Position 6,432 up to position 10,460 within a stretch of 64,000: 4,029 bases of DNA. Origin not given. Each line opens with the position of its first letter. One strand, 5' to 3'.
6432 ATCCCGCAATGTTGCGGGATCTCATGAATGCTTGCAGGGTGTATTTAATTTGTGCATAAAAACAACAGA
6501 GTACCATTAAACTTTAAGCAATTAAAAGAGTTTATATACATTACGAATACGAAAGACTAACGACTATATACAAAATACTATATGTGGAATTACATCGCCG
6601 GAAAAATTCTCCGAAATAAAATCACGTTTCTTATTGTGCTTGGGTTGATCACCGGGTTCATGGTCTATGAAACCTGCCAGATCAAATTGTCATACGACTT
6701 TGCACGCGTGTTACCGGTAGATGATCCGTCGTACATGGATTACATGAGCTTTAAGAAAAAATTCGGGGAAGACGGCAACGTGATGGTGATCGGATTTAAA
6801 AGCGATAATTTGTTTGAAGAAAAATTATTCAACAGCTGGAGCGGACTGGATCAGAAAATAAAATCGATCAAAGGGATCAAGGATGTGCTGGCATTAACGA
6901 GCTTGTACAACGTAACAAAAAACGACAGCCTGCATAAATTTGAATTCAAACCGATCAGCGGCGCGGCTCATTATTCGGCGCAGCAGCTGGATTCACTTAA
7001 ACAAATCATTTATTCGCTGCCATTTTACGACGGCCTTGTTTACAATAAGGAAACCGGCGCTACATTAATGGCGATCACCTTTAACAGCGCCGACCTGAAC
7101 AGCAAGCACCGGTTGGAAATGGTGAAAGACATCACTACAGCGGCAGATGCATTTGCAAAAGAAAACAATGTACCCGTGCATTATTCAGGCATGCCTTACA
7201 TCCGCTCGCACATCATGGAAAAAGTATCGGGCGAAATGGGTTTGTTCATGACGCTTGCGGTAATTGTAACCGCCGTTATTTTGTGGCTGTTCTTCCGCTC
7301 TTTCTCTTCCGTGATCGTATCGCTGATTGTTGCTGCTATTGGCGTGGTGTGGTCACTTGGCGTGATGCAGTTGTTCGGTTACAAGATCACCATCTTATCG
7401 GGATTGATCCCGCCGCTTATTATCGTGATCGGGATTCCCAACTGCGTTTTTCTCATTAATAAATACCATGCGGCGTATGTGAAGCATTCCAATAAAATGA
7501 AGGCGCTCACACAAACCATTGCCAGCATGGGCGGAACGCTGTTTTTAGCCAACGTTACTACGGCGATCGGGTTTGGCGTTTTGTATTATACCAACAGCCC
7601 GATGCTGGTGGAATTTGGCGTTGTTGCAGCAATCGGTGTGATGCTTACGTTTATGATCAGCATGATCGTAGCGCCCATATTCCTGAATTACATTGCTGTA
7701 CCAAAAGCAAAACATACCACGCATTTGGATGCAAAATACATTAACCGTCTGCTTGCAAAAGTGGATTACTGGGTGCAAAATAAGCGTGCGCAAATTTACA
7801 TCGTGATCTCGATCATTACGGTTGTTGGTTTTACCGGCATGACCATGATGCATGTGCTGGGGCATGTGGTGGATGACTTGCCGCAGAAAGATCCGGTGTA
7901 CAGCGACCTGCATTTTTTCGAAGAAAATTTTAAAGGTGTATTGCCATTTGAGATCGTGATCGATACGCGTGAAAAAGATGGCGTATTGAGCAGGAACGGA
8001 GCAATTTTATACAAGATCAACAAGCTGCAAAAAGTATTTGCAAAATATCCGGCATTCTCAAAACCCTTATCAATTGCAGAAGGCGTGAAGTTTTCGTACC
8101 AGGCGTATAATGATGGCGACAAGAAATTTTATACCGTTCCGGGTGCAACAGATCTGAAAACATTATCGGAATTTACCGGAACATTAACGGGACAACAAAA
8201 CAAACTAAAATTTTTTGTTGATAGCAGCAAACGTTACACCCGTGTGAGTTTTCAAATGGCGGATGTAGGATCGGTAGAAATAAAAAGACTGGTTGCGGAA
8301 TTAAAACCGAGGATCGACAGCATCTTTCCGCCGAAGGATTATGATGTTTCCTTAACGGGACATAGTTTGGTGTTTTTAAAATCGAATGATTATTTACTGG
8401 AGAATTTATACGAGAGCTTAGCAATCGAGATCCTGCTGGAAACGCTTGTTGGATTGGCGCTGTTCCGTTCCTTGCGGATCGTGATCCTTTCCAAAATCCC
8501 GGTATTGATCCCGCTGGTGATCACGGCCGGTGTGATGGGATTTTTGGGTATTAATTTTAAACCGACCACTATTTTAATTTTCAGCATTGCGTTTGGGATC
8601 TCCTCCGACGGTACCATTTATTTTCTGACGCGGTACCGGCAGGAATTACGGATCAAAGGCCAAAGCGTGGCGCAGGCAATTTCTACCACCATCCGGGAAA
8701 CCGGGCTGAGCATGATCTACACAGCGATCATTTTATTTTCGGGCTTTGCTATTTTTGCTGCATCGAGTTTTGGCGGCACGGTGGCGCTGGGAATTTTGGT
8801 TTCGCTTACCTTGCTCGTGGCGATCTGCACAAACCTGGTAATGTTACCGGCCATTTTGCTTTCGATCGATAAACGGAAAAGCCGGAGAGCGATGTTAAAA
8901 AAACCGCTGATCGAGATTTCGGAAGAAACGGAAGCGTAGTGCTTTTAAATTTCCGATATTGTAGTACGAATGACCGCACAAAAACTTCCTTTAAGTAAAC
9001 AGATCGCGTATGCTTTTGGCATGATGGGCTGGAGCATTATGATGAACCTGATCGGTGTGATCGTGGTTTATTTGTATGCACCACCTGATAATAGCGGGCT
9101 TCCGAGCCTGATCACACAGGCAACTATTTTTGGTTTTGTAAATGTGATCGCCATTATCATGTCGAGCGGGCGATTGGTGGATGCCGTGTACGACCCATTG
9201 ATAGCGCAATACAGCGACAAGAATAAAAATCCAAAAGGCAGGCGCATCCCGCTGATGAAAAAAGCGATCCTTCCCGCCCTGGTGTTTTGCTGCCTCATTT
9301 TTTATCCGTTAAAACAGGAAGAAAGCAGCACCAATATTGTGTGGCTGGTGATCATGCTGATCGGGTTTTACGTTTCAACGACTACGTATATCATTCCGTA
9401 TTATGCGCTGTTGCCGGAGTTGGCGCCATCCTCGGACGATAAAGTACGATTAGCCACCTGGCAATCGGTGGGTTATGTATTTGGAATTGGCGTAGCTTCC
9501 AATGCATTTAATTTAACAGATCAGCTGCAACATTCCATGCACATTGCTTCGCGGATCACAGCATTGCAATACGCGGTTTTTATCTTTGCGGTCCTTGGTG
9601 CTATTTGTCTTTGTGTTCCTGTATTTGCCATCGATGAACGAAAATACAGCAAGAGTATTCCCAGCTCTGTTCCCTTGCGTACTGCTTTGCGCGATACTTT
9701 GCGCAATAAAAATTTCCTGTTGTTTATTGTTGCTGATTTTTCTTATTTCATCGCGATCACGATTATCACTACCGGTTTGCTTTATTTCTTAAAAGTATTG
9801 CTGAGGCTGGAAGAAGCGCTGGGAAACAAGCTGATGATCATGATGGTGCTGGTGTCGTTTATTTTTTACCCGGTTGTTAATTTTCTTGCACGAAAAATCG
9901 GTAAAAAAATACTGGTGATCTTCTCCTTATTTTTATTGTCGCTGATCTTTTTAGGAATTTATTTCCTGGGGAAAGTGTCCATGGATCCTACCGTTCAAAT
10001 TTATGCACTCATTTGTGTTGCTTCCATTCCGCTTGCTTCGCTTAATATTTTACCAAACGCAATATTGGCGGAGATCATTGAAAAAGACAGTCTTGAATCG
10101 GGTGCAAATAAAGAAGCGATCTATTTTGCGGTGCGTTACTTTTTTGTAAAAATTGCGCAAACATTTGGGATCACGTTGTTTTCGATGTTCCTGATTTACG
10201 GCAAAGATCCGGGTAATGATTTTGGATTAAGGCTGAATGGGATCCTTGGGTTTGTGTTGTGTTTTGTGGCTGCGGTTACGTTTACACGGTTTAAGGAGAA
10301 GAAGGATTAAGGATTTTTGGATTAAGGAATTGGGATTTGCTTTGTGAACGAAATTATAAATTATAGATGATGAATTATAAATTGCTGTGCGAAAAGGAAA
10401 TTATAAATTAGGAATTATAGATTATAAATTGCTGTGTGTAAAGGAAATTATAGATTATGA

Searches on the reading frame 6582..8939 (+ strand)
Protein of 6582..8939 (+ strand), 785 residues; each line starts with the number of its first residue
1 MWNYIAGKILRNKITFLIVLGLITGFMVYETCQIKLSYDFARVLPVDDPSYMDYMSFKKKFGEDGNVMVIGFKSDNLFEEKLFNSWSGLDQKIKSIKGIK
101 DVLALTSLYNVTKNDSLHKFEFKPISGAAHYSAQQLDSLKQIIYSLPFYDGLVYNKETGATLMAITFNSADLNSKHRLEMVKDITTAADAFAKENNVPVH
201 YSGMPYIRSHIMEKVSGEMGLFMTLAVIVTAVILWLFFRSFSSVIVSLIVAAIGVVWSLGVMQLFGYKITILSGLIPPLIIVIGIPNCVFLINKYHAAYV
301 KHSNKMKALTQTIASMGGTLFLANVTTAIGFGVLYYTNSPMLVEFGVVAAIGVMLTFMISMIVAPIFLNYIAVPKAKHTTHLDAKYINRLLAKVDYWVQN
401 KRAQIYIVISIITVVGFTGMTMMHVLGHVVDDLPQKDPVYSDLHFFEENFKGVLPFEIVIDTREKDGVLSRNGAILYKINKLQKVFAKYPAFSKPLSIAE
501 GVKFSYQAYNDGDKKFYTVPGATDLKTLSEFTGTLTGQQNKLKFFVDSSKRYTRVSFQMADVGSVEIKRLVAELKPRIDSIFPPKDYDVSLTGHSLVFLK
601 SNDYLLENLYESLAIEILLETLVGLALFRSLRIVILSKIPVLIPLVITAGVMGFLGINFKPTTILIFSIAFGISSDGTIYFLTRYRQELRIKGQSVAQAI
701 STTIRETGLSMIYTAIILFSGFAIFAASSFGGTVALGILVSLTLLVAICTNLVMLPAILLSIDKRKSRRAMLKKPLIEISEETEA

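Call 15: search_protein_families(library=pfam, proteins=[window:6582-8939:+])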
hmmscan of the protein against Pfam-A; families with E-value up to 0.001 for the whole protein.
window:6582-8939:+ (785 aa): 4 families
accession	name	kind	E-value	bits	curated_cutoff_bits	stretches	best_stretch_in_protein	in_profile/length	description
PF03176.21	MMPL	-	1.2e-36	126.7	20.5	2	157-371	84-302/333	MMPL family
PF12349.14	Sterol-sensing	-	3.7e-11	43.5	22.3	1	245-363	10-128/153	Sterol-sensing domain of SREBP cleavage-activation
PF02460.24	Patched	-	1.3e-09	38.4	23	1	231-362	17-148/156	Patched SSD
PF00873.25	ACR_tran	-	0.00023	19.4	28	1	558-757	286-478/1021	AcrB/AcrD/AcrF family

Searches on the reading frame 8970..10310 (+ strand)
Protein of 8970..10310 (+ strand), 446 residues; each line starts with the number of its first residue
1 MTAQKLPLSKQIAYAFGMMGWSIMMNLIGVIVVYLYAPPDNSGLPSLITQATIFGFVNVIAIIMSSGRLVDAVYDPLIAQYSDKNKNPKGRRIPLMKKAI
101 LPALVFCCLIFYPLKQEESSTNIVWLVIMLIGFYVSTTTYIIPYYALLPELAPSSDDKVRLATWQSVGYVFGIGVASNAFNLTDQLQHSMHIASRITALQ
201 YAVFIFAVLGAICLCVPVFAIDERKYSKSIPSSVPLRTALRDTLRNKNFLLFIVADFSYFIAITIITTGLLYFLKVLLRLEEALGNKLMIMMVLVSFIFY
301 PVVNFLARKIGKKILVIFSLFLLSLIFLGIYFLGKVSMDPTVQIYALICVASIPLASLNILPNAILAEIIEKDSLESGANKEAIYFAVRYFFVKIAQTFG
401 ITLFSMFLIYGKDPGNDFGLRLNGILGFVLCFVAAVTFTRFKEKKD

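Call 15: search_protein_families(library=pfam, proteins=[window:8970-10310:+])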
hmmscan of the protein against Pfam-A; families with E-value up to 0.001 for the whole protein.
window:8970-10310:+ (446 aa): 2 families
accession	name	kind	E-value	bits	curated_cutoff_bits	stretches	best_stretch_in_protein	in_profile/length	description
PF13347.12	MFS_2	-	7.6e-46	157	27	1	14-409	2-382/427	MFS/sugar transport protein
PF07690.21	MFS_1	-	1.6e-11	44.2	33.4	1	12-372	3-325/347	Major Facilitator Superfamily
